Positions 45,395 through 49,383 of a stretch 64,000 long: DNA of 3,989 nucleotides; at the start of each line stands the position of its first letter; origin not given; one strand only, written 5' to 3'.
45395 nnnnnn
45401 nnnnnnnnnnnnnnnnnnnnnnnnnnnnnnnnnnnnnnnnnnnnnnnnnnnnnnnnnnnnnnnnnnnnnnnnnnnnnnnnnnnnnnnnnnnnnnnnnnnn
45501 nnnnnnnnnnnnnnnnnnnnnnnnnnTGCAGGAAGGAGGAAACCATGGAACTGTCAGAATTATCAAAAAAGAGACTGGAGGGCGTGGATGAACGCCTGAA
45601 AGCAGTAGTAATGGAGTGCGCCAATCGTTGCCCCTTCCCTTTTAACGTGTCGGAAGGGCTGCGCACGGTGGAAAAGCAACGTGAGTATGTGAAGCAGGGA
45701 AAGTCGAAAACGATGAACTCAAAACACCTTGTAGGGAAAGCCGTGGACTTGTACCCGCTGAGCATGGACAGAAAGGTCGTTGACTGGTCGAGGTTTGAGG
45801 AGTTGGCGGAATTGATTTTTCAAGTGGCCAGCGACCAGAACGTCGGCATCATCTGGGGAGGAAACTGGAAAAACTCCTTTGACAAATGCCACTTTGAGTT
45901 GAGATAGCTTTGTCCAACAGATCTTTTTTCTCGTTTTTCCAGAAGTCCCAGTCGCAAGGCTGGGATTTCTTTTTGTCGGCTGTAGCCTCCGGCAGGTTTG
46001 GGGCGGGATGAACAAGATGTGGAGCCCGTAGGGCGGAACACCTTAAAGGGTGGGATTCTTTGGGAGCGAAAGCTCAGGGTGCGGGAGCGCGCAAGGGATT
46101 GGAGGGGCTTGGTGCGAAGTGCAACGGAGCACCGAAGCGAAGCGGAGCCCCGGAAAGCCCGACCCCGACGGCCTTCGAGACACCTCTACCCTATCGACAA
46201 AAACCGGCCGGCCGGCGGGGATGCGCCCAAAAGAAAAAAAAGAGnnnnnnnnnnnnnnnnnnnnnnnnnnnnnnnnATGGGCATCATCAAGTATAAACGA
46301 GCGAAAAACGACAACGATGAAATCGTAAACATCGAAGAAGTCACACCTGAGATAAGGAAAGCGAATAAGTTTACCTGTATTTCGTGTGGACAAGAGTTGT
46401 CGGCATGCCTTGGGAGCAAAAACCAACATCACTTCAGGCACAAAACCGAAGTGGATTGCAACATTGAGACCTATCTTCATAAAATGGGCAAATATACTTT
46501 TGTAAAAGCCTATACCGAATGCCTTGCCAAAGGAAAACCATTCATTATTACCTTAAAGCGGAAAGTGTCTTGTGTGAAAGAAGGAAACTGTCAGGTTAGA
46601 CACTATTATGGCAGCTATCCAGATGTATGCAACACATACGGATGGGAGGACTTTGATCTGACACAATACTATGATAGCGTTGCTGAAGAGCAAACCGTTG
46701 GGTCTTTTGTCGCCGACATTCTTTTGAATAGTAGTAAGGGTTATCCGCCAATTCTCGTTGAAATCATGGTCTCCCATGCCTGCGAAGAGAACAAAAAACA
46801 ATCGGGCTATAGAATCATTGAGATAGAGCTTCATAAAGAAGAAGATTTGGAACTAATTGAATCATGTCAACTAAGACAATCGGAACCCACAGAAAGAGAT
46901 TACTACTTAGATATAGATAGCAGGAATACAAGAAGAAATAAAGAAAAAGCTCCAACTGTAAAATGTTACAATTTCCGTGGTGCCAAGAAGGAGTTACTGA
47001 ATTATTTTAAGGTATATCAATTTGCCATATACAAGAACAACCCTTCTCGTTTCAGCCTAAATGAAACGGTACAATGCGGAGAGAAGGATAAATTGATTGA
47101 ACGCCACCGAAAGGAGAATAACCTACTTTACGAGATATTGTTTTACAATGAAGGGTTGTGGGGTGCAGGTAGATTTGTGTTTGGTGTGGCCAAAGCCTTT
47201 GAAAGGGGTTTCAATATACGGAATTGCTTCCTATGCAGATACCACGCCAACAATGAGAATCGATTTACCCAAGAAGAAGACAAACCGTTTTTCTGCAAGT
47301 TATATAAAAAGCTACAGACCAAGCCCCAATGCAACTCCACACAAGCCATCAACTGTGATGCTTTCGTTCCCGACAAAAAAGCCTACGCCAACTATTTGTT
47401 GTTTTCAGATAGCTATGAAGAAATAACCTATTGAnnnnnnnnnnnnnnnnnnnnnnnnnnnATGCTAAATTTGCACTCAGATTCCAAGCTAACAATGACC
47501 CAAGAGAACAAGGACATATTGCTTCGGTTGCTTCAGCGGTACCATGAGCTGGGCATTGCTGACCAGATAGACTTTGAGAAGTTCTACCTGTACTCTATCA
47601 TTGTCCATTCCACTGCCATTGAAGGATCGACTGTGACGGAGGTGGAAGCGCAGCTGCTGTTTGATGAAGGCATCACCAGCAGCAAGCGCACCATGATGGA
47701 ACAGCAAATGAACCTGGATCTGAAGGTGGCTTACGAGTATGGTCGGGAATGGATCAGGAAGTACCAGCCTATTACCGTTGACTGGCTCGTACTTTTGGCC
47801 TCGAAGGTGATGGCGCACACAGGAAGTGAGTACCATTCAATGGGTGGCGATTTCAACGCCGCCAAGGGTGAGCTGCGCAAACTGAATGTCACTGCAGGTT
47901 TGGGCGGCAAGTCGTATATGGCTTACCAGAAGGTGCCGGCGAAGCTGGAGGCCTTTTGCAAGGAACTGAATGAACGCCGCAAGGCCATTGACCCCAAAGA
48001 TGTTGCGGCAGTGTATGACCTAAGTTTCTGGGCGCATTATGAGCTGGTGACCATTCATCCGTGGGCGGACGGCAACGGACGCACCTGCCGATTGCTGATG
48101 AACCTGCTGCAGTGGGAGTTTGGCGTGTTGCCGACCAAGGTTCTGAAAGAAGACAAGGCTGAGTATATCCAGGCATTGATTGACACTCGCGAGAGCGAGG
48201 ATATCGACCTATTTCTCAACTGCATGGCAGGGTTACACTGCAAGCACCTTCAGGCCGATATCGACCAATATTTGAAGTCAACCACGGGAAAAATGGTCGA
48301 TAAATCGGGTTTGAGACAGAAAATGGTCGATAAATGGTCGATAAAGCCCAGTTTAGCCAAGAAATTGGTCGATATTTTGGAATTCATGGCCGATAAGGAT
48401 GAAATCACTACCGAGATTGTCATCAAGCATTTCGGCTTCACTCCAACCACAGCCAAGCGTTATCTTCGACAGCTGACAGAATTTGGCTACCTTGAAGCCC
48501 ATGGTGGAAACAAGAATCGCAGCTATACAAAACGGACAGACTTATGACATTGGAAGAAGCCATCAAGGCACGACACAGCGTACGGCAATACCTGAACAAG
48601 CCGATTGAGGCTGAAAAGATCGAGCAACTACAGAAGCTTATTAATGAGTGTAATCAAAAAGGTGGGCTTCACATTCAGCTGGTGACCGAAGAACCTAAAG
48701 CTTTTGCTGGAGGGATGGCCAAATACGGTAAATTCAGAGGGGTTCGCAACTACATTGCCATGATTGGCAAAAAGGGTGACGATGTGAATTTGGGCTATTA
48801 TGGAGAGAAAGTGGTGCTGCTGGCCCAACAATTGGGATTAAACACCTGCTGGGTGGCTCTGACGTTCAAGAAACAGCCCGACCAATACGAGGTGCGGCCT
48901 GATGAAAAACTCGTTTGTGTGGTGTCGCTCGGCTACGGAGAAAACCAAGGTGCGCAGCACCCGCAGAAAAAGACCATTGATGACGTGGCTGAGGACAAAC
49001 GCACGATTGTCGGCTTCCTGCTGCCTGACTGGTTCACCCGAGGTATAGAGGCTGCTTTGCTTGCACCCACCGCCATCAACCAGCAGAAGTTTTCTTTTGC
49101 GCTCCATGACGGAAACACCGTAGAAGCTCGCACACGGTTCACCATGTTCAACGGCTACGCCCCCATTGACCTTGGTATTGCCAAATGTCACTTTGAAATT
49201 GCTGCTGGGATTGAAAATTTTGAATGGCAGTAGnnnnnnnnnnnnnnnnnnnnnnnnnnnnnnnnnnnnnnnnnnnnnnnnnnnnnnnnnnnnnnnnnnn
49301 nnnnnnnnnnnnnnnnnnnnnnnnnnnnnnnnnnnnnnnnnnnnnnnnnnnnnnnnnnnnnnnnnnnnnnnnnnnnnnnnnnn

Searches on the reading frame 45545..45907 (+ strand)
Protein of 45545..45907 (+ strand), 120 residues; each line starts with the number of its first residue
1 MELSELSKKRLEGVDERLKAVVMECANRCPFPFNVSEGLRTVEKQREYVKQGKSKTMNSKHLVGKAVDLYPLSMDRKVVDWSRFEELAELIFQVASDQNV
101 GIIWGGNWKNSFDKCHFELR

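Call 27: search_protein_families(library=pfam, proteins=[window:45545-45907:+], max_evalue=0.01)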
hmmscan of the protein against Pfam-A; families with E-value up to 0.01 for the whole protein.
window:45545-45907:+ (120 aa): 1 family
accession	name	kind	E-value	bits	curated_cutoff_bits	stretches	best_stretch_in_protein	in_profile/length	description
PF13539.11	Peptidase_M15_4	-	2.5e-11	44.5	25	1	53-119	2-70/70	D-alanyl-D-alanine carboxypeptidase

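Call 42: find_homologous_proteins(query=window:45545-45907:+, max_evalue=1e-20)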
Query window:45545-45907:+ (120 aa): 173 proteins with E <= 1e-20 among 229 candidates; the best 120 are listed.
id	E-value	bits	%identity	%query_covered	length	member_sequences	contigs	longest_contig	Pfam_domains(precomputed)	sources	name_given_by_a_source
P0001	1.9e-74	265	99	100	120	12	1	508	PF13539.12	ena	-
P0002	4.2e-63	229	85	100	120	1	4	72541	PF13539.12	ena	-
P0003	6.0e-63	228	86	100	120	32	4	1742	PF13539.12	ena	-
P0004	1.5e-62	227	84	100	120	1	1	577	PF13539.12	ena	-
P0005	4.3e-62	225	83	100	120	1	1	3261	PF13539.12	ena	-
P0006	5.9e-62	225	83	100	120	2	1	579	PF13539.12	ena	-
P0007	8.3e-62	224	83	100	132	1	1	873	PF13539.12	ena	-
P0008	1.2e-61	224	83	100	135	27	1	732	PF13539.12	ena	-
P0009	2.1e-61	223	83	100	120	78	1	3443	PF13539.12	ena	-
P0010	2.3e-61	223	84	100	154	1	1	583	PF13539.12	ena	-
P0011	3.1e-61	223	83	100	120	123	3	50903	PF13539.12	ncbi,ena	-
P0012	4.3e-61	222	83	100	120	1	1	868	PF13539.12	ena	-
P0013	4.7e-61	222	83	100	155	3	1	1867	PF13539.12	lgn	-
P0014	7.5e-61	221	83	100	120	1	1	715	PF13539.12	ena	-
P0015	8.3e-61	221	83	100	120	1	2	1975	PF13539.12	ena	-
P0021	2.0e-60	220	83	100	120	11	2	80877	PF13539.12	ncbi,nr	ncbi:MAG: M15 family metallopeptidase [bacterium]|nr:M15 family metallopeptidase [bacterium] MDO5316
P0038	8.0e-60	218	82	100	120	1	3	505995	PF13539.12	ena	-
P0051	2.6e-59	216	82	100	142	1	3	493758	PF13539.12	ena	-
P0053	2.8e-59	216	79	100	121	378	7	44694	PF13539.12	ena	-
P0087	2.0e-57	210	78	100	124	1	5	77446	PF13539.12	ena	-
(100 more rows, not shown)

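Call 43: find_encoding_contigs(protein=P0002, flank=10000, max_places=3)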
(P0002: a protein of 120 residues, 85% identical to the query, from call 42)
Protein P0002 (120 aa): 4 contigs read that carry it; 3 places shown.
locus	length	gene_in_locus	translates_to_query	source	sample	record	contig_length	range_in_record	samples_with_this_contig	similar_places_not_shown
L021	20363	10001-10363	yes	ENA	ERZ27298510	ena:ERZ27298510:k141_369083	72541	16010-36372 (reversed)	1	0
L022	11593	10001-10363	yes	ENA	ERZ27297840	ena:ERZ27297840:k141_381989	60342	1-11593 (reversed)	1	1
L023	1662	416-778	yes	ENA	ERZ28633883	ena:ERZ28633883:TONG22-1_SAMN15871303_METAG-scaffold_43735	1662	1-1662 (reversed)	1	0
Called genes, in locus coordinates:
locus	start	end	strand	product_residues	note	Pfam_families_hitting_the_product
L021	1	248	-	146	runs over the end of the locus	PF13650:Asp_protease_2, PF13975:gag-asp_proteas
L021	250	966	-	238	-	PF18306:LDcluster4, PF03641:Lysine_decarbox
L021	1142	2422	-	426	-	PF13421:Band_7_1, PF12773:DZR (weak), PF13240:Zn_Ribbon_1 (weak), PF13248:Zn_ribbon_3 (weak)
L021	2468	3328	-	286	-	PF04280:Tim44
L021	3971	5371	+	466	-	PF00589:Phage_integrase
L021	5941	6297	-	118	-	-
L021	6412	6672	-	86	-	-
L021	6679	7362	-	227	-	PF19781:DUF6266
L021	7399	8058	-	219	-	PF19781:DUF6266, PF00216:Bac_DNA_binding (weak)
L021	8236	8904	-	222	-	PF19781:DUF6266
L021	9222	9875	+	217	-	PF00565:SNase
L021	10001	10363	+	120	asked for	PF13539:Peptidase_M15_4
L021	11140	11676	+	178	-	-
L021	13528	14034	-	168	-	-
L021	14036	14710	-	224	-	PF12686:DUF3800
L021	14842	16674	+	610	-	PF07719:TPR_2 (faint), PF00515:TPR_1 (faint)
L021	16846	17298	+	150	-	-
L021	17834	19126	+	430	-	PF18962:Por_Secre_tail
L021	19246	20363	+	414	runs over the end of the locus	-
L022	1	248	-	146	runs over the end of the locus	PF13650:Asp_protease_2, PF13975:gag-asp_proteas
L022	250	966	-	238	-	PF18306:LDcluster4, PF03641:Lysine_decarbox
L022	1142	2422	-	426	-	PF13421:Band_7_1, PF12773:DZR (weak), PF13240:Zn_Ribbon_1 (weak), PF13248:Zn_ribbon_3 (weak)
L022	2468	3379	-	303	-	PF04280:Tim44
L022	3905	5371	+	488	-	PF00589:Phage_integrase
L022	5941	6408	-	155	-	-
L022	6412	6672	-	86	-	-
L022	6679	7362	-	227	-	PF19781:DUF6266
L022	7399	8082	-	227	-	PF19781:DUF6266, PF00216:Bac_DNA_binding (weak)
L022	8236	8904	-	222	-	PF19781:DUF6266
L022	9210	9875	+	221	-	PF00565:SNase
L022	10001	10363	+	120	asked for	PF13539:Peptidase_M15_4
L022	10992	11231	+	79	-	-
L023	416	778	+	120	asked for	PF13539:Peptidase_M15_4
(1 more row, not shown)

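Call 44: find_encoding_contigs(protein=P0038, flank=10000, max_places=3)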
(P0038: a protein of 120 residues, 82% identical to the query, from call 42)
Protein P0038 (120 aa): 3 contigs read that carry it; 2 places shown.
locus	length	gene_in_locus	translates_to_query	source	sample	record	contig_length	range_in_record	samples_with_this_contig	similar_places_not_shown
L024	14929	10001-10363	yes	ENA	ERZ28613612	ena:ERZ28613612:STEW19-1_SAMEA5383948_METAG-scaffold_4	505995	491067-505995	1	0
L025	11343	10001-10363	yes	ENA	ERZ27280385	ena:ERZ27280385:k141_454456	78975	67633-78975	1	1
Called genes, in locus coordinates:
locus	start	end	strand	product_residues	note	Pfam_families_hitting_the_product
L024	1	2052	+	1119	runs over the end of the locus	PF13620:CarboxypepD_reg, PF13715:CarbopepD_reg_2, PF25183:OMP_b-brl_4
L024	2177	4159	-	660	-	PF03993:DUF349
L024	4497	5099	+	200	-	-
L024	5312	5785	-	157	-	-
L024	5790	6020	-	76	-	-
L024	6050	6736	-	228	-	PF19781:DUF6266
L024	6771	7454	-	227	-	PF19781:DUF6266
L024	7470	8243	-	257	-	PF19781:DUF6266 (weak)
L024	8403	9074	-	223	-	PF19781:DUF6266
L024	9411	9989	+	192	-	PF00565:SNase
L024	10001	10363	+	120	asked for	PF13539:Peptidase_M15_4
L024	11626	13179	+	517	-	PF00817:IMS, PF11799:IMS_C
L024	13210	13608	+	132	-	-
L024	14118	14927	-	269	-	?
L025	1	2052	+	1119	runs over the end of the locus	PF13620:CarboxypepD_reg, PF13715:CarbopepD_reg_2, PF25183:OMP_b-brl_4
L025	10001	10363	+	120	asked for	PF13539:Peptidase_M15_4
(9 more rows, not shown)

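Call 45: find_encoding_contigs(protein=P0021, flank=10000, max_places=2)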
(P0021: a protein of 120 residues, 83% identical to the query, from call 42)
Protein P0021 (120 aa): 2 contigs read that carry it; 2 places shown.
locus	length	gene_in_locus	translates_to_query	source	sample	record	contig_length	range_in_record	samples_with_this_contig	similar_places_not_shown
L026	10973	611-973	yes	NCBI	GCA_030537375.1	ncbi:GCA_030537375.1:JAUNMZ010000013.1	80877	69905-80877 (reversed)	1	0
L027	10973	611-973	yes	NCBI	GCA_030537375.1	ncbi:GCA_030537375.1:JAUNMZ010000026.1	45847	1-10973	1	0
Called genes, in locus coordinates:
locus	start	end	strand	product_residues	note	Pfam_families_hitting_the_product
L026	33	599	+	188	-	PF00565:SNase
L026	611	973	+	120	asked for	PF13539:Peptidase_M15_4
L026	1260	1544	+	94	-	PF12728:HTH_17 (weak)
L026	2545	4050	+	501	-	PF00817:IMS, PF11799:IMS_C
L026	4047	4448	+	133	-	-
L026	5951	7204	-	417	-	PF13173:AAA_14, PF13635:DUF4143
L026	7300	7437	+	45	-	-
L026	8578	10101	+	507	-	PF01580:FtsK_SpoIIIE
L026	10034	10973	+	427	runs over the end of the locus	-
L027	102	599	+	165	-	PF00565:SNase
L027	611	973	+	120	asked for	PF13539:Peptidase_M15_4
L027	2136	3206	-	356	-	PF17761:DUF1016_N, PF06250:YhcG_C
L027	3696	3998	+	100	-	-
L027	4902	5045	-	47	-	-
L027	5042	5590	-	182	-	PF01885:PTS_2-RNA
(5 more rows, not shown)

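Call 46: find_encoding_contigs(protein=P0051, flank=10000, max_places=2)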
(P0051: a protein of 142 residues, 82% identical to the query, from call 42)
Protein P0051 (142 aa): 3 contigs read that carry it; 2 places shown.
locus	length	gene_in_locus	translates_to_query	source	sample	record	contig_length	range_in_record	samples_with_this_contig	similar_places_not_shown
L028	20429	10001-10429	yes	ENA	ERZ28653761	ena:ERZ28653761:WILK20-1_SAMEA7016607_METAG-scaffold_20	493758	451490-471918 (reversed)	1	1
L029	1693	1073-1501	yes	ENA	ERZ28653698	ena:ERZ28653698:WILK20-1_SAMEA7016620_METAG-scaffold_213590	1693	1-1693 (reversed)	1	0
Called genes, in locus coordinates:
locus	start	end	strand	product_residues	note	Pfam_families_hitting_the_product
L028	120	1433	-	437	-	PF00919:UPF0004, PF04055:Radical_SAM, PF01938:TRAM (weak)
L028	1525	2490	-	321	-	PF21948:LplA-B_cat, PF03099:BPL_LplA_LipB (weak), PF10437:Lip_prot_lig_C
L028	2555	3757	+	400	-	PF18962:Por_Secre_tail (weak)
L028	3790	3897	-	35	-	-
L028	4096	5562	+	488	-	PF00589:Phage_integrase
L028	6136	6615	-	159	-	-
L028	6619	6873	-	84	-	-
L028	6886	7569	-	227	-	PF19781:DUF6266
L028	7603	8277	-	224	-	PF19781:DUF6266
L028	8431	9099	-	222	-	PF19781:DUF6266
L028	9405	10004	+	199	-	PF00565:SNase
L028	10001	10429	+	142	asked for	PF13539:Peptidase_M15_4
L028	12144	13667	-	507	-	PF04326:SLFN_AlbA_2, PF13749:HATPase_c_4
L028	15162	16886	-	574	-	PF00078:RVT_1 (weak)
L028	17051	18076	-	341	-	PF08800:BT4734-like_N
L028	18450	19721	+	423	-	PF03235:GmrSD_N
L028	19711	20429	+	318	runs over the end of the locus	-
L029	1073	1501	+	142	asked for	PF13539:Peptidase_M15_4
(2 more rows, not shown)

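Call 47: find_encoding_contigs(protein=P0053, flank=10000, max_places=4)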
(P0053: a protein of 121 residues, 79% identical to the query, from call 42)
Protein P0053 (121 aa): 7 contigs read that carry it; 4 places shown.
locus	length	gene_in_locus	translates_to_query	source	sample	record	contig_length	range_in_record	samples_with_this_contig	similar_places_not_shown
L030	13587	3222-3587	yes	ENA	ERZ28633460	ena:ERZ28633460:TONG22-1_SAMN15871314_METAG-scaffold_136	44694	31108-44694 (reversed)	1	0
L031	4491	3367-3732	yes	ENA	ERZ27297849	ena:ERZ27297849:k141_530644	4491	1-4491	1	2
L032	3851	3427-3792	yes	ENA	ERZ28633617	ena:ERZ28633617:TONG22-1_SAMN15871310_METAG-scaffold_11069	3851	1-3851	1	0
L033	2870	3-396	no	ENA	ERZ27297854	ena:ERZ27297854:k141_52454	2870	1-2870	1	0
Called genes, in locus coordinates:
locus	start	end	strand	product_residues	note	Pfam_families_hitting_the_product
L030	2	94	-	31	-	?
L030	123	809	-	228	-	PF19781:DUF6266, PF00216:Bac_DNA_binding (weak)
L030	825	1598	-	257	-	PF19781:DUF6266 (weak)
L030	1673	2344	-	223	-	PF19781:DUF6266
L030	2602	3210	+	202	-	PF00565:SNase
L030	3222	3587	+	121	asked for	PF13539:Peptidase_M15_4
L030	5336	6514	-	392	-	PF17761:DUF1016_N, PF06250:YhcG_C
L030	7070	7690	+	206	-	-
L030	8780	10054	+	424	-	-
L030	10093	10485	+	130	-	-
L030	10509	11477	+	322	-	-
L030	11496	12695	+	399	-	-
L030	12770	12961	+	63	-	-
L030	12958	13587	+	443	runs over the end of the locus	-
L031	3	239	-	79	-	?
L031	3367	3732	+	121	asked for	PF13539:Peptidase_M15_4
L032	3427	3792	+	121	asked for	PF13539:Peptidase_M15_4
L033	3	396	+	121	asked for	PF13539:Peptidase_M15_4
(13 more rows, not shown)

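Call 48: find_encoding_contigs(protein=P0087, flank=10000, max_places=3)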
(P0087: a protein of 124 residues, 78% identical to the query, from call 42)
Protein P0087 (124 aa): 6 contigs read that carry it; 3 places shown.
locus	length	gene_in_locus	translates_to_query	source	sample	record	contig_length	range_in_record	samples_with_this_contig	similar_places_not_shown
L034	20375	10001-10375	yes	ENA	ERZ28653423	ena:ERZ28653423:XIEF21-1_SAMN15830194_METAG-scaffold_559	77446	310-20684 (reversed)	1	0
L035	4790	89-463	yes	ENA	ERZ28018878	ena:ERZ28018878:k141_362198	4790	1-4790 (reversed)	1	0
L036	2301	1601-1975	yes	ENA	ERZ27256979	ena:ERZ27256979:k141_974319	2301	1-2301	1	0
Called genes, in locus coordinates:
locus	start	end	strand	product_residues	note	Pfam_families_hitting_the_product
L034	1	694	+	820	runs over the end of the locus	PF13734:Inhibitor_I69, PF01640:Peptidase_C10, PF18998:Flg_new_2 (faint)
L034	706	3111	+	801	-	PF13734:Inhibitor_I69, PF01640:Peptidase_C10, PF18998:Flg_new_2 (weak)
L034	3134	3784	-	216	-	-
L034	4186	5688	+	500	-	PF00589:Phage_integrase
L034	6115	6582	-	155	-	-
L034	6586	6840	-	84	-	-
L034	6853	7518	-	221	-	PF19781:DUF6266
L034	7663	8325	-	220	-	-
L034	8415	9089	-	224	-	PF19781:DUF6266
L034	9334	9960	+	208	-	PF00565:SNase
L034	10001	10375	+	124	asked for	PF13539:Peptidase_M15_4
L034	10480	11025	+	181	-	-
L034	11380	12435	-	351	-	PF01906:YbjQ_1, PF23025:YbjQ_2 (weak)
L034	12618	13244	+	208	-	PF19570:DUF6088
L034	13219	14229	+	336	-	PF08843:AbiEii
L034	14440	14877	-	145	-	-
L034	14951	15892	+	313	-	PF18144:SMODS (faint)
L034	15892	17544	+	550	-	PF00899:ThiF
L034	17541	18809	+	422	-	PF14464:Prok-JAB, PF20247:DUF6602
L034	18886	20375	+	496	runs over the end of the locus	PF04326:SLFN_AlbA_2, PF13749:HATPase_c_4, PF21247:Fic-like_C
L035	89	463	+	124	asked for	PF13539:Peptidase_M15_4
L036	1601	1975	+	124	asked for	PF13539:Peptidase_M15_4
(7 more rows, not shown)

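Call 54: search_protein_families(library=phrogs, proteins=[window:45545-45907:+], max_evalue=0.001)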
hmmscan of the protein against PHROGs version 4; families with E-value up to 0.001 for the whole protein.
window:45545-45907:+ (120 aa): 6 families
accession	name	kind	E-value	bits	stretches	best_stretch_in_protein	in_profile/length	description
phrog_465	-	lysis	3.8e-41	142.3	1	2-119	44-165/292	endolysin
phrog_5115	-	moron, auxiliary metabolic gene and host takeover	2.6e-18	67.3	1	12-119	18-121/283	ferredoxin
phrog_6523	-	lysis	4.3e-15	57.2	1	30-119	36-129/255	endolysin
phrog_2649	-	lysis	4.5e-14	53.9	1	9-120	8-128/261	endolysin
phrog_1768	-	lysis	1.4e-13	50.4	1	31-119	949-1038/1577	endolysin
phrog_15351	-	lysis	5.5e-06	26.9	1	22-119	32-136/289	endolysin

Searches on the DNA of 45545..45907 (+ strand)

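Call 67: search_rna_families(sources=[L024, L021], threshold=evalue, max_evalue=1)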
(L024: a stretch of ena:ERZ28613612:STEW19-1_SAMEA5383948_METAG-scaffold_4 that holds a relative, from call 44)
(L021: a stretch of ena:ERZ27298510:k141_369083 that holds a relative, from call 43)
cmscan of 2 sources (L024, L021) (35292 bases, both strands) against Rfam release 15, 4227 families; matches with E-value up to 1: 9.
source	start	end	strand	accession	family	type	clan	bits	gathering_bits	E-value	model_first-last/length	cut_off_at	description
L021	1026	1098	+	RF00005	tRNA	Gene; tRNA;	CL00001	69.9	29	1.8e-13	1-71/71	no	tRNA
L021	3502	3576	+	RF00005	tRNA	Gene; tRNA;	CL00001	68.8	29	3.7e-13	1-71/71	no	tRNA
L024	4610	4684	+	RF00005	tRNA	Gene; tRNA;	CL00001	63.2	29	1.3e-11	1-71/71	no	tRNA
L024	4483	4571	+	RF00005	tRNA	Gene; tRNA;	CL00001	56.5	29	9e-10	1-71/71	no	tRNA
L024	4518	4571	-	RF04351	Plastid-psbl-rps4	Cis-reg;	-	46.4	68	5.9e-07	1-53/53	no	Plastid-psbl-rps4 3UTR RNA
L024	5287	5428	-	RF00558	L20_leader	Cis-reg; leader;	-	32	58.7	0.012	1-127/127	no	Ribosomal protein L20 leader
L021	3583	3688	-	RF00506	Thr_leader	Cis-reg; leader;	-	29.1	55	0.12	1-118/118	no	Threonine operon leader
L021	3567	3621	+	RF00506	Thr_leader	Cis-reg; leader;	-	26.9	55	0.41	1-118/118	no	Threonine operon leader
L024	2065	2259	-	RF00084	CsrC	Gene; sRNA;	CL00106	19.6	61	0.055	1-255/255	no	CsrC RNA family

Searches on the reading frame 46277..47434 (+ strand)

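Call 27: search_protein_families(library=pfam, proteins=[window:46277-47434:+], max_evalue=0.01)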
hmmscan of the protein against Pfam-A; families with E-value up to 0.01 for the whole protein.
window:46277-47434:+ (385 aa): 2 families
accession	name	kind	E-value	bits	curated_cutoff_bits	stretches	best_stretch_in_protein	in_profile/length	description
PF25164.1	CoiA_N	-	5e-07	29.6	26.3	1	24-63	10-49/50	Competence protein CoiA, N-terminal domain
PF25169.1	DUF7830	-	5.3e-05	23.5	27.5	1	27-65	30-69/72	Domain of unknown function (DUF7830)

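Call 54: search_protein_families(library=phrogs, proteins=[window:46277-47434:+], max_evalue=0.001)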
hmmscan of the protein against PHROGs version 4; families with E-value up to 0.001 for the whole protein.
window:46277-47434:+ (385 aa): 0 families

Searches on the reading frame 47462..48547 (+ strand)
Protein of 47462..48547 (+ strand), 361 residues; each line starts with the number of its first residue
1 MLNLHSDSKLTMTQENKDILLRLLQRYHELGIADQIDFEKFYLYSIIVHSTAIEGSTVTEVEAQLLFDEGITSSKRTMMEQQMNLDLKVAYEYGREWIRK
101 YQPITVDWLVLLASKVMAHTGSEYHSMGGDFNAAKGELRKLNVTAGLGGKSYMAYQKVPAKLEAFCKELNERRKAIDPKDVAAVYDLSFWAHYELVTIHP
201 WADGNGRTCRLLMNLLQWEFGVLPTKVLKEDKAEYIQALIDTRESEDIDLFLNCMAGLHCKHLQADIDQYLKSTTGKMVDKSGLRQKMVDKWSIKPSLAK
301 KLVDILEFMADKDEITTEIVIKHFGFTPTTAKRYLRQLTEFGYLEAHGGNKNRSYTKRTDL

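Call 27: search_protein_families(library=pfam, proteins=[window:47462-48547:+], max_evalue=0.01)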
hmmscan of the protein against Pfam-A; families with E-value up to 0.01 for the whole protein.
window:47462-48547:+ (361 aa): 3 families
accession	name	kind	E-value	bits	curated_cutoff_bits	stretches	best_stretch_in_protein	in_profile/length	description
PF02661.23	Fic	-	5.5e-16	59.6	24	1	104-216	2-92/93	Fic/DOC family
PF09339.16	HTH_IclR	-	9.7e-05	22.5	22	1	300-346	3-50/52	IclR helix-turn-helix domain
PF08220.18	HTH_DeoR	-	0.0024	18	21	1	305-349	5-50/57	DeoR-like helix-turn-helix domain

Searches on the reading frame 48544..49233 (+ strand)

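Call 27: search_protein_families(library=pfam, proteins=[window:48544-49233:+], max_evalue=0.01)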
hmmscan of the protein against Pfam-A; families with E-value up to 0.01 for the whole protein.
window:48544-49233:+ (229 aa): 2 families
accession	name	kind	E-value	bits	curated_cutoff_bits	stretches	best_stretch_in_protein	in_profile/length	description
PF14512.11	TM1586_NiRdase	-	1.4e-71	241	27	1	3-221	2-215/215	Putative TM nitroreductase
PF00881.29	Nitroreductase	-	1.2e-09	39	23.5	0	7-29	1-23/167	Nitroreductase family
